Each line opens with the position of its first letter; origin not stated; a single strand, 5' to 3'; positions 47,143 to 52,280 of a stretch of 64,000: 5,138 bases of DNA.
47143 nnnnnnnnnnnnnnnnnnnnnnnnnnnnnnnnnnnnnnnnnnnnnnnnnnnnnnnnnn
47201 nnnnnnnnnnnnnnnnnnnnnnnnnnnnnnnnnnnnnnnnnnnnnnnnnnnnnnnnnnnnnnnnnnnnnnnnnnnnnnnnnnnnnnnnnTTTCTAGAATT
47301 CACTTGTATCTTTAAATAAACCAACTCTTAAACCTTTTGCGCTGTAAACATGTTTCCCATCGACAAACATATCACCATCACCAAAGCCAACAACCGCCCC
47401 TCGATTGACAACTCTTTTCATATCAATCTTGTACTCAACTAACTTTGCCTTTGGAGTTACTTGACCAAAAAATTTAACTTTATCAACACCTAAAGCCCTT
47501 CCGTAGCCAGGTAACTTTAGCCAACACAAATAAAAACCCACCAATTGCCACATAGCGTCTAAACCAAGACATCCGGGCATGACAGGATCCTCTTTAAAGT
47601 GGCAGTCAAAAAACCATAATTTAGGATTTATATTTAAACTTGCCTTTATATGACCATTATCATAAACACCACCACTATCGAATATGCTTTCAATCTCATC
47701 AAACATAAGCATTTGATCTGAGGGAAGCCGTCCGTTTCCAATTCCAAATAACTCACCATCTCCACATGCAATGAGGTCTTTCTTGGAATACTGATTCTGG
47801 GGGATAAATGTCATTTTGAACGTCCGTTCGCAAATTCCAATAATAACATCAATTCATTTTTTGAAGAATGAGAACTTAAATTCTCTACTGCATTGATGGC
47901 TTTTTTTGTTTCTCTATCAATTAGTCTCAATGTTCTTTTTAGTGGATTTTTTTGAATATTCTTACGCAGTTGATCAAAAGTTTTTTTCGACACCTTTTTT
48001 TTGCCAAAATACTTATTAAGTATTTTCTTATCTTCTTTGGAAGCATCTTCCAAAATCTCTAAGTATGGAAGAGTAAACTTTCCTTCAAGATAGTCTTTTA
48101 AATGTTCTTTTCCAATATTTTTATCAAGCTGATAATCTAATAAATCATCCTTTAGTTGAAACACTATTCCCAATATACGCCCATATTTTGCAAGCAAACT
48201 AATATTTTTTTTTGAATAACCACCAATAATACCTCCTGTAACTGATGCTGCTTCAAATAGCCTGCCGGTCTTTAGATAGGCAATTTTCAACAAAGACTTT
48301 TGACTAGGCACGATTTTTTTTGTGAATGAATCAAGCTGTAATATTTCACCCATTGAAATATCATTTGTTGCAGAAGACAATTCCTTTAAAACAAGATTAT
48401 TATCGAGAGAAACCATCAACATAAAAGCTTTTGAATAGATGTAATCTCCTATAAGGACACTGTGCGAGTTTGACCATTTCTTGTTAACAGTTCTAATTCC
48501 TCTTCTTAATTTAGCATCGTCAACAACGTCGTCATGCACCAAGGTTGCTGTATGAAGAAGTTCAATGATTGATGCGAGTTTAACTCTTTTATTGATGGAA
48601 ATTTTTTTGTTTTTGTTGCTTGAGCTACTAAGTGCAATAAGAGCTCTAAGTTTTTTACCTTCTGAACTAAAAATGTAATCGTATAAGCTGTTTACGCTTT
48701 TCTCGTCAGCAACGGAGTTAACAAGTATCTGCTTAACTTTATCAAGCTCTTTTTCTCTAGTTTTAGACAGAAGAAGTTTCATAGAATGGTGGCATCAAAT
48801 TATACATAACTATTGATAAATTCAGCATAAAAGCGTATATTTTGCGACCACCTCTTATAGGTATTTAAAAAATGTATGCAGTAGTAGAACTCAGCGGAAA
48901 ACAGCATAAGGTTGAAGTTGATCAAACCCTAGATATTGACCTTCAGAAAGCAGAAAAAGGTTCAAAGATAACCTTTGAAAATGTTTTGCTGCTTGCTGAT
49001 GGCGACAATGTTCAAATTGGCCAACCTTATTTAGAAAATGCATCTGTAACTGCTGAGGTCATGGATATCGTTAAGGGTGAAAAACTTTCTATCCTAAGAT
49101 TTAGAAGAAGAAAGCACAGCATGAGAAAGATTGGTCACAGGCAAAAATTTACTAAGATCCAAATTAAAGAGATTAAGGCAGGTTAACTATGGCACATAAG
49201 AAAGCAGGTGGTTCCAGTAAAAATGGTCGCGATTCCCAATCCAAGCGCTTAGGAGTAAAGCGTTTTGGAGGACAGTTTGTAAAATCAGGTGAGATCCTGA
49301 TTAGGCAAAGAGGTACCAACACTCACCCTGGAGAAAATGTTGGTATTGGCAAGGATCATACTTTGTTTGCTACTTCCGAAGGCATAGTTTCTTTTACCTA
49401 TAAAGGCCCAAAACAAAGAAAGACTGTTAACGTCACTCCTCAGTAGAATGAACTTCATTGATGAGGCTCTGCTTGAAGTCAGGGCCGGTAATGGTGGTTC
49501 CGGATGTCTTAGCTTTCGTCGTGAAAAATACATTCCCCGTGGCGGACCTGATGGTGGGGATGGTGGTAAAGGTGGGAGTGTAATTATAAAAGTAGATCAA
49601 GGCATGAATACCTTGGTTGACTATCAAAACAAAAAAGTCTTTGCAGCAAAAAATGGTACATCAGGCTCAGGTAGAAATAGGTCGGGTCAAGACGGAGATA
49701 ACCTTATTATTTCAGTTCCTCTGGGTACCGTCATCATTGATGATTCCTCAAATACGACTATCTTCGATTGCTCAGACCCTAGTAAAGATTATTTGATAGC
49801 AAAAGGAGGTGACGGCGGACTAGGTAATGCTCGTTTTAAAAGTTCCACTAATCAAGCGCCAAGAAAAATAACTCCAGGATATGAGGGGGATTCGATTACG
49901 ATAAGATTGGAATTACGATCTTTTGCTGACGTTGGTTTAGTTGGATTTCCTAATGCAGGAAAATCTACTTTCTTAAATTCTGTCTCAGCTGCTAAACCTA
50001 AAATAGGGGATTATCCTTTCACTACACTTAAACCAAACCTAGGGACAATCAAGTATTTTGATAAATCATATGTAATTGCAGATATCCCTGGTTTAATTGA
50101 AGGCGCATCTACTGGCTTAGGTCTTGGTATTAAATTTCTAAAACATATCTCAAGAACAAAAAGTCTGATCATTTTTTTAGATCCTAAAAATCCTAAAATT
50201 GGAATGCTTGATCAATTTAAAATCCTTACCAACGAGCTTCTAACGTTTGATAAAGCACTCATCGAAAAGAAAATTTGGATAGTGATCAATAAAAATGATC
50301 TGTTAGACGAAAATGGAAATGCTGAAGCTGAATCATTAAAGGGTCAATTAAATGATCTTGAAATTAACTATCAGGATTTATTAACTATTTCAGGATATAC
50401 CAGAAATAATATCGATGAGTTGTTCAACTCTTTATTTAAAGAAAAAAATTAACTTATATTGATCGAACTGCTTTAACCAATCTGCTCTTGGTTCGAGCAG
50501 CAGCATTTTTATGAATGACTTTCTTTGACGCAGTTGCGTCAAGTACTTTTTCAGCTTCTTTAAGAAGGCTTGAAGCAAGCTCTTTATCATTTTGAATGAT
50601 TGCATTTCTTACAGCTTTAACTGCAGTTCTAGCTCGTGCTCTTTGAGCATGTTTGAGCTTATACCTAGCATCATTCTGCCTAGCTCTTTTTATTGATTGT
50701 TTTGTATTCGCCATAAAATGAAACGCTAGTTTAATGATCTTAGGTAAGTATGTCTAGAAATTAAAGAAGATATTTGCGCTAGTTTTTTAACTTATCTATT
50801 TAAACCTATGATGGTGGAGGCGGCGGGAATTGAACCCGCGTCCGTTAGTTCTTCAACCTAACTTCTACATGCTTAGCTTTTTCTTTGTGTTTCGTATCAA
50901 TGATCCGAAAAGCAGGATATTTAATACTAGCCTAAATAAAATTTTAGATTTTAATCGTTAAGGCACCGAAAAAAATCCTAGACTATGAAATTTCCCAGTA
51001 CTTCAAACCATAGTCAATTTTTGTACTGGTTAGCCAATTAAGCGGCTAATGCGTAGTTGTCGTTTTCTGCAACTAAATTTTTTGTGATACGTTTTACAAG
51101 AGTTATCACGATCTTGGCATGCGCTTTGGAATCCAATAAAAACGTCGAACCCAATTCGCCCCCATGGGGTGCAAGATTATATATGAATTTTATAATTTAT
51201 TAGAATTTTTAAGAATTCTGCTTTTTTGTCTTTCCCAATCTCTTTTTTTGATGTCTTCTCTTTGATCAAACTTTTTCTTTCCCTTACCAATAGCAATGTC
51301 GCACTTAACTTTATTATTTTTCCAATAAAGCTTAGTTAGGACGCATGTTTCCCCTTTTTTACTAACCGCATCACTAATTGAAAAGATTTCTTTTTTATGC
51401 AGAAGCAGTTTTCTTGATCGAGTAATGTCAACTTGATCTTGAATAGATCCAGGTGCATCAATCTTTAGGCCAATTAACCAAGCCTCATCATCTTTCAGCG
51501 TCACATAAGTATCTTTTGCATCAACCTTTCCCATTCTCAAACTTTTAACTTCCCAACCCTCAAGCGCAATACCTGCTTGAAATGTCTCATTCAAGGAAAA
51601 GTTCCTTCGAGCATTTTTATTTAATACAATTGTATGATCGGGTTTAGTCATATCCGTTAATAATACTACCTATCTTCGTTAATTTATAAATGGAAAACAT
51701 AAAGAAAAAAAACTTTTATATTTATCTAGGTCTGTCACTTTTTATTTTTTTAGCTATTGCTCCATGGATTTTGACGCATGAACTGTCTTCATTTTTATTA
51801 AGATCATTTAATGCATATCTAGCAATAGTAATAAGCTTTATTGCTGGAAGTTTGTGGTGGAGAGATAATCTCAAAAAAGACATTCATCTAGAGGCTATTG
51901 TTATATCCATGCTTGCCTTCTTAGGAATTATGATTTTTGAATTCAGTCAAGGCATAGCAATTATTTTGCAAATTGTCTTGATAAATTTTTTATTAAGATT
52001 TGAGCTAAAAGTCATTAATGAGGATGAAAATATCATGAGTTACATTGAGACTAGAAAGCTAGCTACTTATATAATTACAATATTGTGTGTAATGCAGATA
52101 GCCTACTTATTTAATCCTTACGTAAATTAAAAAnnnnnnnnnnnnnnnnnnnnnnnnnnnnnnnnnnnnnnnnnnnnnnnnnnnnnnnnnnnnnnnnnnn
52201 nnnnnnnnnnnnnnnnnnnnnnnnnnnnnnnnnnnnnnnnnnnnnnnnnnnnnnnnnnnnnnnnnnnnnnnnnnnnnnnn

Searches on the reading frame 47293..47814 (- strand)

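Call 49: search_protein_families(library=pfam, proteins=[window:47293-47814:-], max_evalue=0.00001)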
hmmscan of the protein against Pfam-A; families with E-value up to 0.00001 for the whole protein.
window:47293-47814:- (173 aa): 1 family
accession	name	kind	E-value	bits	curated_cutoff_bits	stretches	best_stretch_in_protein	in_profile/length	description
PF07977.19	FabA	-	4.6e-45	153.1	23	1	30-160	1-138/138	FabA-like domain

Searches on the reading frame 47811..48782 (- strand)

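Call 49: search_protein_families(library=pfam, proteins=[window:47811-48782:-], max_evalue=0.00001)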
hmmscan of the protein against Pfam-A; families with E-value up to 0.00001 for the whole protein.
window:47811-48782:- (323 aa): 1 family
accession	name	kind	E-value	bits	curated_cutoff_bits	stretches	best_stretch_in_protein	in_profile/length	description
PF00348.22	polyprenyl_synt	-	8.4e-62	209.1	27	1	28-273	2-248/251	Polyprenyl synthetase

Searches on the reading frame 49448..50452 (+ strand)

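Call 49: search_protein_families(library=pfam, proteins=[window:49448-50452:+], max_evalue=0.00001)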
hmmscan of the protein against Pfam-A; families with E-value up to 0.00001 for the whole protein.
window:49448-50452:+ (334 aa): 3 families
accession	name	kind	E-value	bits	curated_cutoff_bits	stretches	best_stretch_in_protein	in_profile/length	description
PF01018.28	GTP1_OBG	-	8.8e-59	198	27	1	4-157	1-154/155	GTP1/OBG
PF01926.29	MMR_HSR1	-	3.7e-24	85.4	21.9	1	161-282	1-113/113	50S ribosome-binding GTPase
PF02421.24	FeoB_N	-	2.1e-11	44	27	1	162-301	3-134/156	Ferrous iron transport protein B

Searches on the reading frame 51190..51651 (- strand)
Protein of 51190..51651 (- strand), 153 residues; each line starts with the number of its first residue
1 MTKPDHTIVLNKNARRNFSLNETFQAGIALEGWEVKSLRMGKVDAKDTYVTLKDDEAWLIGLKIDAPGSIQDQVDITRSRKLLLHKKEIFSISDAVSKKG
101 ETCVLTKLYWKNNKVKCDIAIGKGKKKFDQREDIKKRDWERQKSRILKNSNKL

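Call 49: search_protein_families(library=pfam, proteins=[window:51190-51651:-], max_evalue=0.00001)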
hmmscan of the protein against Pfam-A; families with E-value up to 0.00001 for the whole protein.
window:51190-51651:- (153 aa): 1 family
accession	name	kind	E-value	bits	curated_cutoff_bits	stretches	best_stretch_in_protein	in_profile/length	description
PF01668.23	SmpB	-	1.2e-47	161.8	27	1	8-149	1-143/143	SmpB protein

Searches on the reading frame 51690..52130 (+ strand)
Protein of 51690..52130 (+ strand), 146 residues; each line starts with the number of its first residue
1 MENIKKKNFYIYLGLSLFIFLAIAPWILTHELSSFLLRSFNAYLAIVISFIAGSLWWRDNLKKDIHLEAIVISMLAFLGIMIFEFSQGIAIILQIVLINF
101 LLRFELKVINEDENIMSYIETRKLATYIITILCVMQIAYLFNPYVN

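Call 49: search_protein_families(library=pfam, proteins=[window:51690-52130:+], max_evalue=0.00001)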
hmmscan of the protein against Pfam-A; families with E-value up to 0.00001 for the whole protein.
window:51690-52130:+ (146 aa): 1 family
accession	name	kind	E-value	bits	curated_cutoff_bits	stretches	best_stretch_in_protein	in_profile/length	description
PF11911.13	DUF3429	-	2.7e-08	34.6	39.1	1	12-136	10-142/144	Protein of unknown function (DUF3429)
